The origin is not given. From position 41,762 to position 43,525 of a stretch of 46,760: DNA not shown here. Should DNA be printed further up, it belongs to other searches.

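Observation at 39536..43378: Giant orphan protein (HEAT / Zn-ribbon / TPR / SEC-C / unknown / DUF2384-like) immediately downstream of mutS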

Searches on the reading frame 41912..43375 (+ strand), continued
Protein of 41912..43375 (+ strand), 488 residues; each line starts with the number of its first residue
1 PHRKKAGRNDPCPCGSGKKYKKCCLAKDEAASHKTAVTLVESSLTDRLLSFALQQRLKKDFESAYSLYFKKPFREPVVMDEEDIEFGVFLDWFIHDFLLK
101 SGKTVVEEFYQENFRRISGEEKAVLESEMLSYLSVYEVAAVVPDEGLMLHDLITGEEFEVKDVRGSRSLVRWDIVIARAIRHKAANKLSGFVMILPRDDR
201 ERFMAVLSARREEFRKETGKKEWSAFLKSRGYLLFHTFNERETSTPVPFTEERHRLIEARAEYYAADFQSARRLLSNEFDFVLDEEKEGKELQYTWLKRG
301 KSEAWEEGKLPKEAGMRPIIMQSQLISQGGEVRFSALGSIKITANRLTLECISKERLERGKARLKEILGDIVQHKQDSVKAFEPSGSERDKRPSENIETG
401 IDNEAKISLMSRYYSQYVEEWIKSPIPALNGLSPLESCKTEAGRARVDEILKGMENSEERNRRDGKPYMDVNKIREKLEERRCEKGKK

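Call 42: find_encoding_contigs(protein=P0019, flank=8000, max_places=3)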
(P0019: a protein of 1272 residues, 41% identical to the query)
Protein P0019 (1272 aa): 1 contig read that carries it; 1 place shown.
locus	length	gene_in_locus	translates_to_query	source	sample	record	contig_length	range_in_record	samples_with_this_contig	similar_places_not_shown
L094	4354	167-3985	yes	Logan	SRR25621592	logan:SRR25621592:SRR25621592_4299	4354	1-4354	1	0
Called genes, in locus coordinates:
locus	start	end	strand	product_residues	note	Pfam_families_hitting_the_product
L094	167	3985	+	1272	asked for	PF13646:HEAT_2 (faint), PF14559:TPR_19 (faint), PF02810:SEC-C, PF25948:DUF7986, PF09722:Xre_MbcA_ParS_C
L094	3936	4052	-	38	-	-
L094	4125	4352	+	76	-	?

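Call 43: find_encoding_contigs(protein=P0021, flank=8000, max_places=3)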
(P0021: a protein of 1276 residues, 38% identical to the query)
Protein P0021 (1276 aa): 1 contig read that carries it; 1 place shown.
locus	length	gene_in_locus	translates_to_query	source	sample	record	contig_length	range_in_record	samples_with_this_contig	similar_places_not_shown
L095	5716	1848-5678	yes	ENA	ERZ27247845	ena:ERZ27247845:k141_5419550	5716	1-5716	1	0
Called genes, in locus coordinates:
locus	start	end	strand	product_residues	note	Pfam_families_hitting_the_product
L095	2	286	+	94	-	?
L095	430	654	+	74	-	-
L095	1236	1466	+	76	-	-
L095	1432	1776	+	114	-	PF02452:PemK_toxin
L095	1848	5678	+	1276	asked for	PF13432:TPR_16 (weak), PF02810:SEC-C, PF25948:DUF7986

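Call 44: find_encoding_contigs(protein=P0038, flank=8000, max_places=3)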
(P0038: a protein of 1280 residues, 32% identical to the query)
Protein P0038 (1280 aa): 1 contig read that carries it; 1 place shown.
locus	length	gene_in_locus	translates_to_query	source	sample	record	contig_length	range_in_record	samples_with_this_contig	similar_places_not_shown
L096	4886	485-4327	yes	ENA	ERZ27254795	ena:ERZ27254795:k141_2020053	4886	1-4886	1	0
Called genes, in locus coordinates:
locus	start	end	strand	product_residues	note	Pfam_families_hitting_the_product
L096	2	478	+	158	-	?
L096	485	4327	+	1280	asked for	PF13646:HEAT_2 (faint), PF07719:TPR_2 (faint), PF13181:TPR_8 (faint), PF13424:TPR_12 (faint), PF13414:TPR_11 (weak), PF13432:TPR_16 (weak), PF02810:SEC-C, PF25948:DUF7986, +2 more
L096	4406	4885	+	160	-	?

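Call 46: predict_structure(alignment_id=A4)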
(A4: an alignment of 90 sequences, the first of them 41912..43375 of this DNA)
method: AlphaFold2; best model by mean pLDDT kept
length: 488 residues; sequences in the alignment: 90
mean_pLDDT: 92.0   pTM: 0.84
mean pLDDT of the five models: 92.0, 91.3, 91.3, 91.1, 90.6
residues with pLDDT >= 90: 390; 70-90: 68; 50-70: 28; < 50: 2
segments of 3 or more residues with pLDDT < 50: none
pLDDT, mean of each block of 10 residues (from residue 1): 75 92 81 74 96 98 97 87 85 97 98 98 97 98 96 97 95 98 91 94 96 98 96 94 82 96 97 98 96 98 92 87 91 95 98 98 98 98 69 63 83 93 95 97 97 96 90 96 80
secondary structure, 60 per line:
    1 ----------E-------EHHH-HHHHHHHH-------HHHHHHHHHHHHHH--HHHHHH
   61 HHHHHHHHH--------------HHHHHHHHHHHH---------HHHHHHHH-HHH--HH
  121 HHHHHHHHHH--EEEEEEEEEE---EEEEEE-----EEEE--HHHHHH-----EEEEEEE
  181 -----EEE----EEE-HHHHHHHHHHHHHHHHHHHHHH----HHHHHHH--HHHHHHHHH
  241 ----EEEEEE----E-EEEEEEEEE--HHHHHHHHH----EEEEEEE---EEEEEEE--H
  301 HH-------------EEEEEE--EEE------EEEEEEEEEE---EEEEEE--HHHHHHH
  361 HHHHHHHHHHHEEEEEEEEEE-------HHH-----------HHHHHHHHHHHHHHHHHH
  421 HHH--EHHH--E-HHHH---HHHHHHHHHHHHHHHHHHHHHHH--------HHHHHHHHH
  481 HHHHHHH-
elements in order: H24-31 H39-52 H55-69 H84-95 H105-112 H119-130 E133-142 E146-151 E157-160 H163-168 E174-180 E186-188 E193-195 H197-218 H223-229 H232-240 E245-250 E257-265 H268-276 E281-287 E291-297 E316-321 E324-326 E333-342 E346-351 H354-371 E372-381 H403-423 H434-437 H441-463 H472-487

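Call 48: fold_search(model_id=the predicted structure, library=pdb)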
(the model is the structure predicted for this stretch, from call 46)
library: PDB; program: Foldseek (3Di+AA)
matches with E <= 10: 1257; with E <= 0.001: 0
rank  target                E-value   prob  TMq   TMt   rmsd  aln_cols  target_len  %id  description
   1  8oz0_D                2.4e-03  0.66  0.14  0.20  13.6       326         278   10  Structure of a human 48S translation initiation complex with eIF4F and eIF4A (released 2024-02-07)
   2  4v96_AH               6.0e-03  0.13  0.07  0.10  30.2       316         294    7  The structure of a 1.8 MDa viral genome injection device suggests alternative infection mechanisms (released 2014-07-09)
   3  4v96_AQ               9.3e-03  0.11  0.07  0.10  29.2       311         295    7  The structure of a 1.8 MDa viral genome injection device suggests alternative infection mechanisms (released 2014-07-09)
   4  4v96_AK               1.0e-02  0.11  0.07  0.10  29.1       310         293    7  The structure of a 1.8 MDa viral genome injection device suggests alternative infection mechanisms (released 2014-07-09)
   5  4v96_AE               1.0e-02  0.08  0.07  0.09  29.9       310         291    9  The structure of a 1.8 MDa viral genome injection device suggests alternative infection mechanisms (released 2014-07-09)
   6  6ydp_Bk               1.5e-02  0.63  0.10  0.24  17.5       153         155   12  55S mammalian mitochondrial ribosome with mtEFG1 and P site fMet-tRNAMet (POST) (released 2020-07-15)
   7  6az3_E                1.7e-02  0.28  0.10  0.22  18.2       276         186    8  Cryo-EM structure of of the large subunit of Leishmania ribosome bound to paromomycin (released 2017-12-06)
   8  7nsj_Bk               1.9e-02  0.54  0.10  0.23  16.6       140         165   11  55S mammalian mitochondrial ribosome with tRNA(P/P) and tRNA(E*) (released 2021-06-02)
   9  2fpn                  2.0e-02  0.87  0.14  0.28  13.8       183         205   10  The crystal structure of the ywmB protein from Bacillus subtilis (released 2006-03-14)
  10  1iz6_C                2.4e-02  1.00  0.10  0.34   2.8        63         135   21  Crystal Structure of Translation Initiation Factor 5A from Pyrococcus Horikoshii (released 2003-01-28)
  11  7odr_f                2.7e-02  0.47  0.12  0.25  20.1       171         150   10  State A of the human mitoribosomal large subunit assembly intermediate (released 2021-06-23)
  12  9umg_E                2.7e-02  0.10  0.09  0.11  36.4       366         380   10  Cryo-EM structure of VTC complex(Vtc5/Vtc4/Vtc3/Vtc1) (released 2026-01-21)
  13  3h43_H                3.6e-02  0.98  0.10  0.54   7.8        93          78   17  N-terminal domain of the proteasome-activating nucleotidase of Methanocaldococcus jannaschii (released 2009-06-09)
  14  3h43_B                3.6e-02  0.98  0.10  0.54   7.8        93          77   17  N-terminal domain of the proteasome-activating nucleotidase of Methanocaldococcus jannaschii (released 2009-06-09)
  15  3c6k_A                4.5e-02  0.98  0.14  0.20   5.5       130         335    8  Crystal structure of human spermine synthase in complex with spermidine and 5-methylthioadenosine (released 2008-02-19)
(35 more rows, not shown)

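Call 74: search_protein_families(library=pfam, proteins=[L011:3079-5019:+, L011:9347-9565:+, L011:9590-10129:+], max_evalue=0.01)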
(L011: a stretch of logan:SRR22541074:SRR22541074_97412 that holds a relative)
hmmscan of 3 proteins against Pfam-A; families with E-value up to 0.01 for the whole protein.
L011:3079-5019:+ (647 aa): 1 family
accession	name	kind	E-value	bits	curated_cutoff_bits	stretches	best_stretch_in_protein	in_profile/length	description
PF04434.22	SWIM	-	6.1e-05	22.9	19.6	1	72-92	13-37/38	SWIM zinc finger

L011:9347-9565:+ (73 aa): 1 family
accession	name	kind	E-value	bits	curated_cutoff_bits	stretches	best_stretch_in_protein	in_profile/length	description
PF05979.17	DUF896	-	0.0047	17.2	24.2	1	3-29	13-39/64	Bacterial protein of unknown function (DUF896)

L011:9590-10129:+ (180 aa): 0 families

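Call 78: search_protein_families(library=phrogs, proteins=[P0007, L011:3079-5019:+], max_evalue=0.01)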
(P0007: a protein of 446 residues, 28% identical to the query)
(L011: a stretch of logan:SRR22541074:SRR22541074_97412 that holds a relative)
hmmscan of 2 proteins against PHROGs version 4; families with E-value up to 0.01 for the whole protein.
P0007 (446 aa): 1 family
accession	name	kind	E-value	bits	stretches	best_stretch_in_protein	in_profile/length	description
phrog_24700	-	unknown function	6.4e-07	30.6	1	2-22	200-220/221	-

L011:3079-5019:+ (647 aa): 0 families

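Call 79: fold_search(model_id=the predicted structure, library=viral)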
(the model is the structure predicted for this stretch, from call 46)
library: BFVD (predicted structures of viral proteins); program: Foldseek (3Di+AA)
matches with E <= 10: 750; with E <= 0.001: 1
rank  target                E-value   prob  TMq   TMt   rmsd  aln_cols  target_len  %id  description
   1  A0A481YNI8            3.6e-04  0.97  0.16  0.19  23.4       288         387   10  Transcription factor TFIID [Pithovirus LCDPAC01]
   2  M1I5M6                7.8e-03  0.38  0.12  0.17  17.8       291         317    9  Surface protein [Paramecium bursaria Chlorella virus IL3A]
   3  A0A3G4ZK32            1.0e-02  1.00  0.15  0.34   4.8       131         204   13  Uncharacterized protein [Terrestrivirus sp.]
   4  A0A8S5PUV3            1.6e-02  0.16  0.10  0.13  20.5       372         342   11  Uncharacterized protein [Siphoviridae sp. ct9GL2]
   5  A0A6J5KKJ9            2.0e-02  0.93  0.14  0.40  11.2       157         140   12  Lipoprotein [uncultured Caudovirales phage]
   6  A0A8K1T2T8            2.1e-02  1.00  0.15  0.61   5.2       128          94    7  Uncharacterized protein [Megavirus baoshan]
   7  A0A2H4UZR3            2.6e-02  0.69  0.12  0.16  14.5       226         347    7  LEF-3 [Operophtera brumata nucleopolyhedrovirus]
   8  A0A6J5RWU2            2.8e-02  1.00  0.12  0.64   3.1        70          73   10  CspC Cold shock proteins [uncultured Caudovirales phage]
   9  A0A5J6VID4            2.8e-02  0.33  0.12  0.09  15.5       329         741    8  protein-synthesizing GTPase [Megaviridae environmental sample]
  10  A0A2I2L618            3.1e-02  0.38  0.13  0.06  20.4       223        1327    8  VETF-like early transcription factor large subunit [Orpheovirus IHUMI-LCC2]
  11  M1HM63                3.3e-02  0.98  0.11  0.34   4.0        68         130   13  (no name in the UniProt tables at hand)
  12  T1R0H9                3.3e-02  0.54  0.11  0.12  16.3       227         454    6  LEF-3 [Chrysodeixis chalcites nucleopolyhedrovirus]
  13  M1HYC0                3.3e-02  0.47  0.11  0.14  19.9       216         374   12  (no name in the UniProt tables at hand)
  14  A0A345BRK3            3.5e-02  0.89  0.09  0.36   7.4        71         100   13  (no name in the UniProt tables at hand)
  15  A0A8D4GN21            3.5e-02  0.38  0.10  0.26  21.4       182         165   10  (no name in the UniProt tables at hand)
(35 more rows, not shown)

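Call 84: list_cluster_members(proteins=[P0013, P0014, P0016, P0017, P0019, P0020, P0024, P0025, P0027, P0045])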
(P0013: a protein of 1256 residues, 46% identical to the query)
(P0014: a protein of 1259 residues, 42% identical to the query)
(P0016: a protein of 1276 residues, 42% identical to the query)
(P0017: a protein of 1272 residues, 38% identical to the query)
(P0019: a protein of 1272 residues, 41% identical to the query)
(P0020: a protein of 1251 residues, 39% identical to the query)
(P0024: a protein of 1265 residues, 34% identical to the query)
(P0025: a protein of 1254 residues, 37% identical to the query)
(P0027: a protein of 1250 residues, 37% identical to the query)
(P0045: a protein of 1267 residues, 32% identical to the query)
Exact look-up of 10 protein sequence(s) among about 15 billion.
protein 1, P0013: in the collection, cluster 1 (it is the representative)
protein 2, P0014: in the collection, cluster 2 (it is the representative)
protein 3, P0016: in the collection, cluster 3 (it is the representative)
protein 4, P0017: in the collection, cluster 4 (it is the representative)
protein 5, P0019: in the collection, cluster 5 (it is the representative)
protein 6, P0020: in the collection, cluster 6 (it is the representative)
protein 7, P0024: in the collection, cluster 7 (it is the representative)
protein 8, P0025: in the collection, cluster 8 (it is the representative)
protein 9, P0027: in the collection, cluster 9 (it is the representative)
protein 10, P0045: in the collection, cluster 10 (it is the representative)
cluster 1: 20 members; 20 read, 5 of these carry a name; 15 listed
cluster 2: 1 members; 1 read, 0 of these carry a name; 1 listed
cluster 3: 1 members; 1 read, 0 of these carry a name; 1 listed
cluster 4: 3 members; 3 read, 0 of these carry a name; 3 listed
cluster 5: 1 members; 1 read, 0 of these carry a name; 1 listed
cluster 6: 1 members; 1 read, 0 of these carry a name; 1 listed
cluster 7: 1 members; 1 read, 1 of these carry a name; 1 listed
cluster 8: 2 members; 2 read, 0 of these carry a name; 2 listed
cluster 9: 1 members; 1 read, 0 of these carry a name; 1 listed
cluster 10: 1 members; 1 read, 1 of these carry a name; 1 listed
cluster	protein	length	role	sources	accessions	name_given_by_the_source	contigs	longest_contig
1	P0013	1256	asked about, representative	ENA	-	-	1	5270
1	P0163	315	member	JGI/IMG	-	hypothetical protein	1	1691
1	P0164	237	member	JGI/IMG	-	hypothetical protein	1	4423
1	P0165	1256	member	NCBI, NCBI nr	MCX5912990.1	MAG: SEC-C metal-binding domain-containing protein [Deltaproteobacteria bacterium] | SEC-C metal-binding domain-containing protein [Deltaproteobacteria bacterium]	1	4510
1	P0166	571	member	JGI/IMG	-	hypothetical protein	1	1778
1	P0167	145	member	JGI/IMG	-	hypothetical protein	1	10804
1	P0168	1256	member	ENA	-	-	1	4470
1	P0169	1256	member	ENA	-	-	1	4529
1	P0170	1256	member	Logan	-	-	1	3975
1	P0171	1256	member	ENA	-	-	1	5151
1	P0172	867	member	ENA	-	-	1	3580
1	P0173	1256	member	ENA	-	-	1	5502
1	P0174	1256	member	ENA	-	-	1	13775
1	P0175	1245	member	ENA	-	-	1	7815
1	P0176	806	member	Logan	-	-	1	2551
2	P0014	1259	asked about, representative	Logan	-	-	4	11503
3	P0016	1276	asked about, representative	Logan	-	-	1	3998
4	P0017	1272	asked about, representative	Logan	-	-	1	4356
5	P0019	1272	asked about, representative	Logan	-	-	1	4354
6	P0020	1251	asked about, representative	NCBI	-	-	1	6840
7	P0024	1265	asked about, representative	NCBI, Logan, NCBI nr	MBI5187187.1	MAG: SEC-C domain-containing protein [Nitrospinae bacterium] | SEC-C domain-containing protein [Nitrospinota bacterium]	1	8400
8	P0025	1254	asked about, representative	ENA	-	-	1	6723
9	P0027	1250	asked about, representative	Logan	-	-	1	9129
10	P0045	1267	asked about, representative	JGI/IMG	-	tetratricopeptide (TPR) repeat protein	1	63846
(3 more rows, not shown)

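Call 85: find_encoding_contigs(protein=P0045, flank=8000, max_places=2)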
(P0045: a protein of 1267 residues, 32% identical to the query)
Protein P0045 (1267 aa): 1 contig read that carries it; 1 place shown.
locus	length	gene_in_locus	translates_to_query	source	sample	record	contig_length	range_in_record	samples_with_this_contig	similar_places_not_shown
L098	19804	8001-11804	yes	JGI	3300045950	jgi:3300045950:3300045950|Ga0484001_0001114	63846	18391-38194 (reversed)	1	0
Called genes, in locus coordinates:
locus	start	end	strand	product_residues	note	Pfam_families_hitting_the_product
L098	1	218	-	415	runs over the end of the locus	PF07690:MFS_1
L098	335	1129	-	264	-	PF13085:Fer2_3, PF13187:Fer4_9 (faint), PF00037:Fer4 (weak), PF12797:Fer4_2 (weak), PF12837:Fer4_6 (weak), PF13183:Fer4_8, PF13237:Fer4_10, PF12838:Fer4_7, +1 more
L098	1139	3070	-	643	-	PF00890:FAD_binding_2, PF02910:Succ_DH_flav_C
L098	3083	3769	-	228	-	PF01127:Sdh_cyt (faint)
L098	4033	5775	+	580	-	PF00890:FAD_binding_2, PF07992:Pyr_redox_2 (faint), PF02910:Succ_DH_flav_C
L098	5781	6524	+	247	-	PF13085:Fer2_3, PF13187:Fer4_9 (faint), PF13183:Fer4_8, PF13237:Fer4_10, PF12838:Fer4_7 (weak), PF13534:Fer4_17 (weak)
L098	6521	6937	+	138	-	PF02300:Fumarate_red_C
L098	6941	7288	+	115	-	PF02313:Fumarate_red_D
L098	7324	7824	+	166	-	-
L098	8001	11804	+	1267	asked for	PF13432:TPR_16 (weak), PF02810:SEC-C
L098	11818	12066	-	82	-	-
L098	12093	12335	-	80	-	-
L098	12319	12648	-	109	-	PF14076:DUF4258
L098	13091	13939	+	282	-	PF17170:DUF5128 (faint), PF01436:NHL (weak)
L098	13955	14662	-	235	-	PF00005:ABC_tran, PF13304:AAA_21 (faint)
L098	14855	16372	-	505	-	PF01979:Amidohydro_1, PF07969:Amidohydro_3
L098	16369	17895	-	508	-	PF01970:TctA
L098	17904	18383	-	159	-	PF07331:TctB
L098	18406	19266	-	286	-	PF03401:TctC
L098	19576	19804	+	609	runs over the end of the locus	PF00355:Rieske, PF13806:Rieske_2 (weak)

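Call 86: find_encoding_contigs(protein=P0174, flank=8000, max_places=2)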
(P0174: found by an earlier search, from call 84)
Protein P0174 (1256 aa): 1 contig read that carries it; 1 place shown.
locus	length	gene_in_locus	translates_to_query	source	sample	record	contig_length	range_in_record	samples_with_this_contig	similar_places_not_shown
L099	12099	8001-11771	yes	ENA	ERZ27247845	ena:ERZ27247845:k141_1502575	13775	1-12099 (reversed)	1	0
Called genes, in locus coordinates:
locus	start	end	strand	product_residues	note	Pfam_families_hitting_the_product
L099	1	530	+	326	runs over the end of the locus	PF13379:NMT1_2, PF09084:NMT1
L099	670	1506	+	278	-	PF00528:BPD_transp_1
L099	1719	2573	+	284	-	PF00528:BPD_transp_1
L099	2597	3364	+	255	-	PF00005:ABC_tran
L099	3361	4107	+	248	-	PF00005:ABC_tran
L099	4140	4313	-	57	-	-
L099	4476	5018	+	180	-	PF00364:Biotin_lipoyl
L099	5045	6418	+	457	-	PF00289:Biotin_carb_N, PF08443:RimK (faint), PF02222:ATP-grasp, PF02786:CPSase_L_D2, PF07478:Dala_Dala_lig_C, PF02785:Biotin_carb_C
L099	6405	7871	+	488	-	PF00682:HMGL-like (weak), PF02436:PYC_OADA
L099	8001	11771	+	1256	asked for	PF13646:HEAT_2 (faint), PF13414:TPR_11 (weak), PF02810:SEC-C, PF25948:DUF7986, PF09722:Xre_MbcA_ParS_C (weak)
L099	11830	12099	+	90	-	?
